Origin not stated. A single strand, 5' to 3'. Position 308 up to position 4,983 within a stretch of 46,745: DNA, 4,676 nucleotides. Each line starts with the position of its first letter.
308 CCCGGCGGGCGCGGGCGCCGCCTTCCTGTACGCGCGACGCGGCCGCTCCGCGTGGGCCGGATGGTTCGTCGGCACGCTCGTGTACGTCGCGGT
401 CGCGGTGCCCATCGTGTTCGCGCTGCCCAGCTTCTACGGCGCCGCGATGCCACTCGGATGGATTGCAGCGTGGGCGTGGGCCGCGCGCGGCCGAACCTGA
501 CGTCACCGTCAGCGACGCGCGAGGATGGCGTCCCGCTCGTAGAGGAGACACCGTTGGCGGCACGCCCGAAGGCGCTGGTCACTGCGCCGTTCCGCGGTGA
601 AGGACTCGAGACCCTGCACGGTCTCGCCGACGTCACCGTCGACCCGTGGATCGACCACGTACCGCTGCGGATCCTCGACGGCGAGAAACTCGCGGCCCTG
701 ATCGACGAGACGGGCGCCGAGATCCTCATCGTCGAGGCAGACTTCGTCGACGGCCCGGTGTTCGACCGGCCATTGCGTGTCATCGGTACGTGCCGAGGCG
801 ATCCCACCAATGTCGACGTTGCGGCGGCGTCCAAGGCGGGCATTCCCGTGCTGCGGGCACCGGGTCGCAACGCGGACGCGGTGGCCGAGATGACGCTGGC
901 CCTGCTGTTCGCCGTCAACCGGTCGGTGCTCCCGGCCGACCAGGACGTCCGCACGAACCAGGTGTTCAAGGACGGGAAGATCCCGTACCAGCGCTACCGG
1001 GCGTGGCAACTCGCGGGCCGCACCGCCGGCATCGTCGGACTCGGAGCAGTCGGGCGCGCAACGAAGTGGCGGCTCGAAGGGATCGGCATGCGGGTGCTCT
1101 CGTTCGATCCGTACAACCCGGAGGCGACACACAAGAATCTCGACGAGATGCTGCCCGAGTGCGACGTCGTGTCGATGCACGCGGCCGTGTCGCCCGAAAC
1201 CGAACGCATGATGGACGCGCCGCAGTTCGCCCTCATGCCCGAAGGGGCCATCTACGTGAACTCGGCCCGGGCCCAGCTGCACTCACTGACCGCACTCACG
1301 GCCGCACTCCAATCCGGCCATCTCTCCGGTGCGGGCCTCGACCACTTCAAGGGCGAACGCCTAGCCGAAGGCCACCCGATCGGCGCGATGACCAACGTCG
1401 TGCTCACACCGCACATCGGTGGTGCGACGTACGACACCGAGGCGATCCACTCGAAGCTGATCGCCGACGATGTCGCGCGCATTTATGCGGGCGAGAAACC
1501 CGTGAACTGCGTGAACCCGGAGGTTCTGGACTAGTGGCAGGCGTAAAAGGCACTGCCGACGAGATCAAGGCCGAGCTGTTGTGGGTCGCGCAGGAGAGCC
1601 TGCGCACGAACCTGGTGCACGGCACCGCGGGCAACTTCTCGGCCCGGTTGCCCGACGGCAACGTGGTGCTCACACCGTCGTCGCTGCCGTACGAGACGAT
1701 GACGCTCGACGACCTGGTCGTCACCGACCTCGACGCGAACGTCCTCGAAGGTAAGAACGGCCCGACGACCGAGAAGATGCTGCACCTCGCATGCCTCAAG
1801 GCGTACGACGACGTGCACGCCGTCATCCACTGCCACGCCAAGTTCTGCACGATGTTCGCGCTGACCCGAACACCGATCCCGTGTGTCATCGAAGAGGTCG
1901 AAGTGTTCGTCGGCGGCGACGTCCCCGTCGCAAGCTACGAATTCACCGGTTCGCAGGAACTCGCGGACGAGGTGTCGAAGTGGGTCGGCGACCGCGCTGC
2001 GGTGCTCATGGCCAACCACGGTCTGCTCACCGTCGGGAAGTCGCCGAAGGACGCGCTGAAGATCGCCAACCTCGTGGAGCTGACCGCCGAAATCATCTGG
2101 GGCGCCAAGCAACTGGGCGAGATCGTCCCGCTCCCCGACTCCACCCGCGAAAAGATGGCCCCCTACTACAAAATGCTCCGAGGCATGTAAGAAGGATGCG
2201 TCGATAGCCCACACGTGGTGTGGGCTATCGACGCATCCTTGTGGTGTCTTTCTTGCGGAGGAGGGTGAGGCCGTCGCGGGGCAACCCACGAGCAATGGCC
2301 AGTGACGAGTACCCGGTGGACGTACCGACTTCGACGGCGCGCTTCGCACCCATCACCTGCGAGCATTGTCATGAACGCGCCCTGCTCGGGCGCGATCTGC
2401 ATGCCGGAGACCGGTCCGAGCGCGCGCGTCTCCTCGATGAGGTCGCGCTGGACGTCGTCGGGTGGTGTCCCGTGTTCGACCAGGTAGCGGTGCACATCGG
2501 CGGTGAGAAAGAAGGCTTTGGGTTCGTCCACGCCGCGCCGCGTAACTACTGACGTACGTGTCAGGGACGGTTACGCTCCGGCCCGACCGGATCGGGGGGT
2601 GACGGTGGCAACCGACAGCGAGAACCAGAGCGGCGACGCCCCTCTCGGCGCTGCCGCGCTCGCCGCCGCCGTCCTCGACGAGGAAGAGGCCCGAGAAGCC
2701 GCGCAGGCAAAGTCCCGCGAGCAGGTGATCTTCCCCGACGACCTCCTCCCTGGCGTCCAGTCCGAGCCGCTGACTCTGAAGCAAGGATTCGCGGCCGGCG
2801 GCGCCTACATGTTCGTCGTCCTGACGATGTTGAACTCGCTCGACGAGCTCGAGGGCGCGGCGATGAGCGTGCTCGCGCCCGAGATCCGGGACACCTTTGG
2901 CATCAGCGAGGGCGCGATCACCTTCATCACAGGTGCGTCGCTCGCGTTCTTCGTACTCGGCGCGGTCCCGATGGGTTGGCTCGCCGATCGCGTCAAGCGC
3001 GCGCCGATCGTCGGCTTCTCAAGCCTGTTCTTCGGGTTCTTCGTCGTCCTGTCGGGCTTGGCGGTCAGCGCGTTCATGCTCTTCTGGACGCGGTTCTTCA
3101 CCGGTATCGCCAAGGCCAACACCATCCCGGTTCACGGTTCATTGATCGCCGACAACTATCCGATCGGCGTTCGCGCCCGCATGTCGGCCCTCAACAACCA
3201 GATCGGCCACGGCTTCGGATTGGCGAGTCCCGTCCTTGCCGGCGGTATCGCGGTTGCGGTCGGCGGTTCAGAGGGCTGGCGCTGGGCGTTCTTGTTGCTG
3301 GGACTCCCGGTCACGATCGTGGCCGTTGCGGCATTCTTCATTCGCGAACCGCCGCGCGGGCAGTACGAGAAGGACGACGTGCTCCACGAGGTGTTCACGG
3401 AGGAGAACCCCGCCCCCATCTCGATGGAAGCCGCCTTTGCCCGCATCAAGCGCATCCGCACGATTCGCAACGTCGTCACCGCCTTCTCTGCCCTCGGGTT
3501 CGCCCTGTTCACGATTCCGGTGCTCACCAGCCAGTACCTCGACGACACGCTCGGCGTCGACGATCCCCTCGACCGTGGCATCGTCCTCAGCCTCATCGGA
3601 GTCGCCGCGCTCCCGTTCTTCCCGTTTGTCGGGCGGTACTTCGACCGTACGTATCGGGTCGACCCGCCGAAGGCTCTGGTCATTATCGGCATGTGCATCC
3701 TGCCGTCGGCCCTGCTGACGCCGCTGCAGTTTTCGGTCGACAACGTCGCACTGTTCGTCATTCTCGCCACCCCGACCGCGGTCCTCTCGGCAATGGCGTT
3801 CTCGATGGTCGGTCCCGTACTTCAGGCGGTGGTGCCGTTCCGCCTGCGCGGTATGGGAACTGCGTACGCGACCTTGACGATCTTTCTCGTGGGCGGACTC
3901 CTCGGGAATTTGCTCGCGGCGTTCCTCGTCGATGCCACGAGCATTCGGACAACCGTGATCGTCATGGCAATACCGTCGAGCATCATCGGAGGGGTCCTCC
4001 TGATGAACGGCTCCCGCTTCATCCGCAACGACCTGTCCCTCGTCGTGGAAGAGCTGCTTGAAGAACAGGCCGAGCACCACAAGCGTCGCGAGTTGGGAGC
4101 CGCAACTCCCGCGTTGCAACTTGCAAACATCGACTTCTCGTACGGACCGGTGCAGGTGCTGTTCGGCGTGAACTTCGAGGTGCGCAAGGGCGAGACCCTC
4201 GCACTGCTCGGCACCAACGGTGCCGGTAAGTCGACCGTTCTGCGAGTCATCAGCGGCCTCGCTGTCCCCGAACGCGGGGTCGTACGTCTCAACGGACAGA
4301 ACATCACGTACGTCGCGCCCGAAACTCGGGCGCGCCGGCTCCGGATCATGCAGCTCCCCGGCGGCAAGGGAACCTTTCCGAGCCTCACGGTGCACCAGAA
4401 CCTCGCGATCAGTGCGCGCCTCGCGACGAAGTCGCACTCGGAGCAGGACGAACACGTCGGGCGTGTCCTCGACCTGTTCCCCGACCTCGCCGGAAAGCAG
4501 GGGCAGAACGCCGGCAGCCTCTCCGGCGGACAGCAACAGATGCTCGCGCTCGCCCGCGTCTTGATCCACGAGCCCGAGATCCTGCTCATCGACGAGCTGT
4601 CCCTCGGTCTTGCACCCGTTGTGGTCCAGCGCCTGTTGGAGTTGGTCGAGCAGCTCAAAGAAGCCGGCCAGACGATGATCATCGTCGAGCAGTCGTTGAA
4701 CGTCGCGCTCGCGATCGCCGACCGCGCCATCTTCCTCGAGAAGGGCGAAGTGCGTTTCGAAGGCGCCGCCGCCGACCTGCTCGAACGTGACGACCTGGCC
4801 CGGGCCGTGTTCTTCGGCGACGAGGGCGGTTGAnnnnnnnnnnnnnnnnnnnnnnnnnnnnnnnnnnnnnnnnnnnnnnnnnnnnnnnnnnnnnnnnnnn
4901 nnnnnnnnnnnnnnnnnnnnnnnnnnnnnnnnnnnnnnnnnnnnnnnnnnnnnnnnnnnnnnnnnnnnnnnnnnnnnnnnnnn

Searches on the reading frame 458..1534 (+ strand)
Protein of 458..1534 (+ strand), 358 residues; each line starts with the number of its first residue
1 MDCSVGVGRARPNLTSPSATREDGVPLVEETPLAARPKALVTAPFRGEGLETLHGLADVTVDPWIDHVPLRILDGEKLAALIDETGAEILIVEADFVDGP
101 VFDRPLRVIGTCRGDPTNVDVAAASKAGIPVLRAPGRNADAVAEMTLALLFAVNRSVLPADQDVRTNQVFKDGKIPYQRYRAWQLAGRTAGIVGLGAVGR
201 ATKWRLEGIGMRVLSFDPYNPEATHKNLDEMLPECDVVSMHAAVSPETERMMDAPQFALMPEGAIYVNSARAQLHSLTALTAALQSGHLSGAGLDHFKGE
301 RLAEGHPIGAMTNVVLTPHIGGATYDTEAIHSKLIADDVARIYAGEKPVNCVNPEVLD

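Call 11: search_protein_families(library=pfam, proteins=[window:458-1534:+], max_evalue=0.01)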
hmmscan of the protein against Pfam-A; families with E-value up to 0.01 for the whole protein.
window:458-1534:+ (358 aa): 2 families
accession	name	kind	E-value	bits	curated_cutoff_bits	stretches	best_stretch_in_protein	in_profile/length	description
PF02826.25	2-Hacid_dh_C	-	2.2e-45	154.6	25.1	1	147-321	1-178/178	D-isomer specific 2-hydroxyacid dehydrogenase, NAD binding domain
PF00389.36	2-Hacid_dh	-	4.2e-11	43.1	24.6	1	74-353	29-134/134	D-isomer specific 2-hydroxyacid dehydrogenase, catalytic domain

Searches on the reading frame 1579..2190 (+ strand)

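Call 11: search_protein_families(library=pfam, proteins=[window:1579-2190:+], max_evalue=0.01)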
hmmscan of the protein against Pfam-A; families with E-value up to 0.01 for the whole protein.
window:1579-2190:+ (203 aa): 1 family
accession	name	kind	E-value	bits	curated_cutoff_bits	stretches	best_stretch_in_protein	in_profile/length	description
PF00596.27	Aldolase_II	-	1.7e-44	152.3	22.2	1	8-173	11-182/183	Class II Aldolase and Adducin N-terminal domain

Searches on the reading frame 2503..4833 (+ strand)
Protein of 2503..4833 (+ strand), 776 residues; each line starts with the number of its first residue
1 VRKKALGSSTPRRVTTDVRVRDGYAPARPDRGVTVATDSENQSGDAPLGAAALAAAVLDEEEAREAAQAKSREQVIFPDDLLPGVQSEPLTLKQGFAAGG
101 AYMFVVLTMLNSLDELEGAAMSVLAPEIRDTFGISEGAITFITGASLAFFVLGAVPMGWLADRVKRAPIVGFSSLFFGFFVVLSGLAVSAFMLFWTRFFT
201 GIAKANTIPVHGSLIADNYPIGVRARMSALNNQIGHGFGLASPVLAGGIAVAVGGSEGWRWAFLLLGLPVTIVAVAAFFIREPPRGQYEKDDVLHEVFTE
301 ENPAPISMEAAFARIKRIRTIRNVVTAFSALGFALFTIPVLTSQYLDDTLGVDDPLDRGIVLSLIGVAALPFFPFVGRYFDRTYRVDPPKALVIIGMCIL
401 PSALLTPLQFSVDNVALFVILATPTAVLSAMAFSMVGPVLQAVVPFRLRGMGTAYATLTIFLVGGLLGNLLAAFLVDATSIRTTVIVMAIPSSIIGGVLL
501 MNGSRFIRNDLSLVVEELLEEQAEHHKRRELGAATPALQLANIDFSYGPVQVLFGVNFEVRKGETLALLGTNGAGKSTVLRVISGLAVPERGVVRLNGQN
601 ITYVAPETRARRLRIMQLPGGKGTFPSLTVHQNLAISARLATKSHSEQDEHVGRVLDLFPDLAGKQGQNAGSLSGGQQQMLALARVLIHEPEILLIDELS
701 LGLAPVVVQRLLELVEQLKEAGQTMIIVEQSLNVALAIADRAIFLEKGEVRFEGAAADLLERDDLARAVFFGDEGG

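Call 11: search_protein_families(library=pfam, proteins=[window:2503-4833:+], max_evalue=0.01)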
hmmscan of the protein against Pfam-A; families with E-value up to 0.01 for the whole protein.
window:2503-4833:+ (776 aa): 7 families
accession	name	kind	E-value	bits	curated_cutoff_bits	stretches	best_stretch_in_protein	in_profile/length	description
PF07690.21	MFS_1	-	1.8e-38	132.8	33.4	2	119-459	14-338/347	Major Facilitator Superfamily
PF00005.33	ABC_tran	-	7e-29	101.6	25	1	555-698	3-134/137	ABC transporter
PF13304.12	AAA_21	-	2e-09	38.4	27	1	665-724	230-293/304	AAA domain, putative AbiEii toxin, Type IV TA system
PF02463.25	SMC_N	-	3.9e-05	23.6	40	1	566-731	27-199/220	RecF/RecN/SMC N terminal domain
PF12832.13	MFS_1_like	-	0.0014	18.2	25.2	0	274-484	169-370/373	MFS_1 like family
PF13245.12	AAA_19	-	0.0021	18.7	25.1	1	562-719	10-115/134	AAA domain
PF13555.12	AAA_29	-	0.0027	17.9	27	1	558-597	17-55/61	P-loop containing region of AAA domain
